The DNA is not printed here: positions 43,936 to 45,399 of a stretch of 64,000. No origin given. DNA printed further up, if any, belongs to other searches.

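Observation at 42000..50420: AT-rich, HIP1-free glycosylation island directly downstream of a PilA1-type major pilin gene: candidate pilin O-glycosylation and methylation system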

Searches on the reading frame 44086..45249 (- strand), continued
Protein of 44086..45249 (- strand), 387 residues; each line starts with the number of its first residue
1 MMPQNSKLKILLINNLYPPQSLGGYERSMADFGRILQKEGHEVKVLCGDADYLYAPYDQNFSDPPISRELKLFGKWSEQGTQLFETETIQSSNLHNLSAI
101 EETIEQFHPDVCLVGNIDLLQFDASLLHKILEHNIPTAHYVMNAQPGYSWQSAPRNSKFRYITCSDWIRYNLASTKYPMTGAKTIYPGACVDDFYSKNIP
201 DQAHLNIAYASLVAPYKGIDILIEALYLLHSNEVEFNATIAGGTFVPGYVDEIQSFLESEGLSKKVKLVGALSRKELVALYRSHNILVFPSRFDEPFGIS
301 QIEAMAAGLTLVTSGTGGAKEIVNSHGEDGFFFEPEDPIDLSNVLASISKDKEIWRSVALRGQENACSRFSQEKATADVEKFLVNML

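Call 51: find_encoding_contigs(protein=P0321, flank=10000, max_places=2)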
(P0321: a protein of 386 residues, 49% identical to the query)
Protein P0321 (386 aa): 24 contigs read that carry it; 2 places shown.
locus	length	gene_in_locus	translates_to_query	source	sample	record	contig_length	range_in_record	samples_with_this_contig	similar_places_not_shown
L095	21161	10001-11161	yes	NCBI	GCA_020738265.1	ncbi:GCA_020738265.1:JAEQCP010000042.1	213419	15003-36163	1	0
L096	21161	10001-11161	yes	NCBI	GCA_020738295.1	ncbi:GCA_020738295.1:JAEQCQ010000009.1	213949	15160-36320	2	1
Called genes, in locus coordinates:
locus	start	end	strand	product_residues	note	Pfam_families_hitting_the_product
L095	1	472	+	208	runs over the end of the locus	PF05685:Uma2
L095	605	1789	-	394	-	PF01594:AI-2E_transport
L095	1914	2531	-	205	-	PF05685:Uma2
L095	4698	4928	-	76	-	-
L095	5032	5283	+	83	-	-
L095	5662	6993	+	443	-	PF01135:PCMT (weak), PF01209:Ubie_methyltran, PF05175:MTS (weak), PF13489:Methyltransf_23, PF13847:Methyltransf_31, PF08241:Methyltransf_11, PF08242:Methyltransf_12, PF13649:Methyltransf_25, +1 more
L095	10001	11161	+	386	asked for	PF13439:Glyco_transf_4, PF13579:Glyco_trans_4_4 (faint), PF00534:Glycos_transf_1, PF13692:Glyco_trans_1_4, PF13524:Glyco_trans_1_2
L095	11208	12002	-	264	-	PF13489:Methyltransf_23, PF06325:PrmA (weak), PF08003:Methyltransf_9, PF13847:Methyltransf_31, PF08241:Methyltransf_11, PF08242:Methyltransf_12, PF13649:Methyltransf_25 (weak)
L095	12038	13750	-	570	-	PF05711:TylF, PF13578:Methyltransf_24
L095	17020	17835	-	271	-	PF05685:Uma2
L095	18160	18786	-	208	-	PF05685:Uma2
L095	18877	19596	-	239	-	PF05685:Uma2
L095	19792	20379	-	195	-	PF05685:Uma2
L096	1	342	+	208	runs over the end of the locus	PF05685:Uma2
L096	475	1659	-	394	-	PF01594:AI-2E_transport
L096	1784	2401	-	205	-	PF05685:Uma2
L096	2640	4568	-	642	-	PF13844:Glyco_transf_41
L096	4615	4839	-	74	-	-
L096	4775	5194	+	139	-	-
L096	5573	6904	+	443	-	PF01135:PCMT (weak), PF01209:Ubie_methyltran, PF05175:MTS (weak), PF13489:Methyltransf_23, PF13847:Methyltransf_31, PF08241:Methyltransf_11, PF08242:Methyltransf_12, PF13649:Methyltransf_25, +1 more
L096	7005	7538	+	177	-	PF07963:N_methyl, PF16734:Pilin_GH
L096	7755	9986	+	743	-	PF13432:TPR_16 (weak), PF13844:Glyco_transf_41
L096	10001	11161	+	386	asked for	PF13439:Glyco_transf_4, PF13579:Glyco_trans_4_4 (faint), PF00534:Glycos_transf_1, PF13692:Glyco_trans_1_4, PF13524:Glyco_trans_1_2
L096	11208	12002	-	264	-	PF13489:Methyltransf_23, PF06325:PrmA (weak), PF08003:Methyltransf_9, PF13847:Methyltransf_31, PF08241:Methyltransf_11, PF08242:Methyltransf_12, PF13649:Methyltransf_25 (weak)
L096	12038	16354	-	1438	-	PF05050:Methyltransf_21, PF13578:Methyltransf_24, PF07719:TPR_2 (faint), PF04989:RMNT_CmcI, PF13578:Methyltransf_24 (weak), PF05711:TylF, PF13578:Methyltransf_24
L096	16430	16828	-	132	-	PF14559:TPR_19 (faint)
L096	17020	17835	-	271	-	PF05685:Uma2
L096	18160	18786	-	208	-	PF05685:Uma2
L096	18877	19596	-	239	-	PF05685:Uma2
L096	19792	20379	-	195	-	PF05685:Uma2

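Call 81: search_solved_structures(query=window:44086-45249:-, max_evalue=0.00001)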
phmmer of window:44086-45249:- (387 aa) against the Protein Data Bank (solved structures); distinct sequences matched with E-value up to 0.00001: 48.
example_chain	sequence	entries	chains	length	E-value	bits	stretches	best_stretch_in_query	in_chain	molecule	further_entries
3c4q_A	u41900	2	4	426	3.3e-13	52.5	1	207-354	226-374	Predicted glycosyltransferases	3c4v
3c48_A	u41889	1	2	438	3.5e-13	52.4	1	207-354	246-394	Predicted glycosyltransferases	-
4xso_B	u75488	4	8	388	1.7e-12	50.2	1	207-372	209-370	Alr3699 protein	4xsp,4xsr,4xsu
2bis_A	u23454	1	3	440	6.7e-12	48.2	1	216-374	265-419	GLGA GLYCOGEN SYNTHASE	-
3l01_A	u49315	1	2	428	1.4e-11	47.1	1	216-374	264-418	GlgA glycogen synthase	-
3fro_A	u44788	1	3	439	1.4e-11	47.1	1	216-374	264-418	GlgA glycogen synthase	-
6kih_A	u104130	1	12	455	4.9e-11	45.4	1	196-374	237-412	Tll1590 protein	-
9m88_C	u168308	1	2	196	7.2e-11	44.8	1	216-366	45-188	Glycogen synthase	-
2bfw_A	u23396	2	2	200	7.6e-11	44.7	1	216-366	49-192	GLGA GLYCOGEN SYNTHASE | PGS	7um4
2r60_A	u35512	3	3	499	7.9e-11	44.7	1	256-374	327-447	Glycosyl transferase, group 1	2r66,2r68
6kqi_A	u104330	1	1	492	1.6e-10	43.7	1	216-380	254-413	Cannabinoid receptor 1,GlgA glycogen synthase,Cannabinoid receptor 1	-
7fee_A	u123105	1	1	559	1.8e-10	43.5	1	216-380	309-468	Cannabinoid receptor 1,GlgA glycogen synthase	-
9b9y_R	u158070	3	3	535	1.9e-10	43.5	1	216-380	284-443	Cannabinoid receptor 1,Glycogen synthase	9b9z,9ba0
6hll_A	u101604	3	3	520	2.1e-10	43.3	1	216-370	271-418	Substance-P receptor,GlgA glycogen synthase,Substance-P receptor | Substance-P receptor,Substance-P receptor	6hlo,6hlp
7w41_A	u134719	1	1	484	2.4e-10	43.1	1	216-372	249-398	Gastrin-releasing peptide receptor,GlgA glycogen synthase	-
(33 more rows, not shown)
